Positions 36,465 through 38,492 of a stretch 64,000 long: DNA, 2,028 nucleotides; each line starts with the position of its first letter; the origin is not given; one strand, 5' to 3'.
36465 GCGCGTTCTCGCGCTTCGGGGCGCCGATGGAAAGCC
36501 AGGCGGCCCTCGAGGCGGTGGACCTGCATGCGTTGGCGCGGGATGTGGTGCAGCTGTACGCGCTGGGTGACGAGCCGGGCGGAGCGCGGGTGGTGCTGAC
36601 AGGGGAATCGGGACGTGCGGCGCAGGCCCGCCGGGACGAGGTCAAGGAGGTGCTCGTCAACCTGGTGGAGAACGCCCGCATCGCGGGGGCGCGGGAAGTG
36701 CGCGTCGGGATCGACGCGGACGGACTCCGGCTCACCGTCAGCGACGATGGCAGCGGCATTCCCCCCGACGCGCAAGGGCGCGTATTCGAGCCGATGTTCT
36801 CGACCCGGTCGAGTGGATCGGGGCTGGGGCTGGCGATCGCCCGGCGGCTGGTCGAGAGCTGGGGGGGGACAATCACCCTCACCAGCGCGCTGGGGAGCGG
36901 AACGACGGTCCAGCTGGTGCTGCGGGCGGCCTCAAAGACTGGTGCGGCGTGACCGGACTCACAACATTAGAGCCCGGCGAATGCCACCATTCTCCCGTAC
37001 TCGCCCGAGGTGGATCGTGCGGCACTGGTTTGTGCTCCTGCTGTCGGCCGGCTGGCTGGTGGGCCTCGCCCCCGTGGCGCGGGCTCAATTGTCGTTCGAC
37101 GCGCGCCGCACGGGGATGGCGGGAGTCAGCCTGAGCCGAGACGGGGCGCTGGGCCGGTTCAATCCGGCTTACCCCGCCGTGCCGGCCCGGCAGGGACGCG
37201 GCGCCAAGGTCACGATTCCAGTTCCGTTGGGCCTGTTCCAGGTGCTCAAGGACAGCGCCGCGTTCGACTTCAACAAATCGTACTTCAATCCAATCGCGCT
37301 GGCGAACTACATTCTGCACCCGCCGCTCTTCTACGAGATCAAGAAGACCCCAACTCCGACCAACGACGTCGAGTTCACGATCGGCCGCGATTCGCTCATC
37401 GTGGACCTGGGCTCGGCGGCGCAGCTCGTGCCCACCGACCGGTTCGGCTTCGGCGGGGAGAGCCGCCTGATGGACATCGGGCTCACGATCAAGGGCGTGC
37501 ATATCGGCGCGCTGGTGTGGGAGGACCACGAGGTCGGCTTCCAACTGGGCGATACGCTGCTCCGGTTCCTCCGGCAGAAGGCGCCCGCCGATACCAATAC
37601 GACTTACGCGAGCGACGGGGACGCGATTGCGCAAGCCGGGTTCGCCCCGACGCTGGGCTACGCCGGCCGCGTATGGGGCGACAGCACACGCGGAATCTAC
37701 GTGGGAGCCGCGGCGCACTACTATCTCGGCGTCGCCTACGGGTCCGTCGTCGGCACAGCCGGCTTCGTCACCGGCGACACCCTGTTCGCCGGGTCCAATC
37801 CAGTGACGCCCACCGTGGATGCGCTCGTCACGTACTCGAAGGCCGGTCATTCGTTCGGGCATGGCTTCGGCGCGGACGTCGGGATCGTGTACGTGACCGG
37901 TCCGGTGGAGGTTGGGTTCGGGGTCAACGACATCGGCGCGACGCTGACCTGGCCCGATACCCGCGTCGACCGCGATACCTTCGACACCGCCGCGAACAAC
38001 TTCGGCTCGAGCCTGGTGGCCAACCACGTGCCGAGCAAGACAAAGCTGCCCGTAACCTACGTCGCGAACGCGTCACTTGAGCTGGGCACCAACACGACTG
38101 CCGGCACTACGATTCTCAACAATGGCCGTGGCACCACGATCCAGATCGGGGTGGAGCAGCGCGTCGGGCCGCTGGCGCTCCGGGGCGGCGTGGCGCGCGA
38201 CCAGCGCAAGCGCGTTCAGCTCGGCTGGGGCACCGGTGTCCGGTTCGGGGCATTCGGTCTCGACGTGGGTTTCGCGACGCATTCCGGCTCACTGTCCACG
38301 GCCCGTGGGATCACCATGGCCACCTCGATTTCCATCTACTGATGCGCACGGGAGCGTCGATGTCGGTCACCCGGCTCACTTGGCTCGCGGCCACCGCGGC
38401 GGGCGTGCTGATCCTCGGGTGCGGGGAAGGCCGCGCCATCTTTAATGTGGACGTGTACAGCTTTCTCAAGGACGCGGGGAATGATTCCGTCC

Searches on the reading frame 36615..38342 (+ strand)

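Call 10: search_protein_families(library=pfam, proteins=[window:36615-38342:+])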
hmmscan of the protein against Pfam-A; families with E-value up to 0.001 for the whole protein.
window:36615-38342:+ (575 aa): 1 family
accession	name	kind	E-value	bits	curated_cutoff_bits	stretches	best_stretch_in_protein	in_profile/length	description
PF18990.6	DUF5723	-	8.4e-06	26.1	26.8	0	272-451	56-247/376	Family of unknown function (DUF5723)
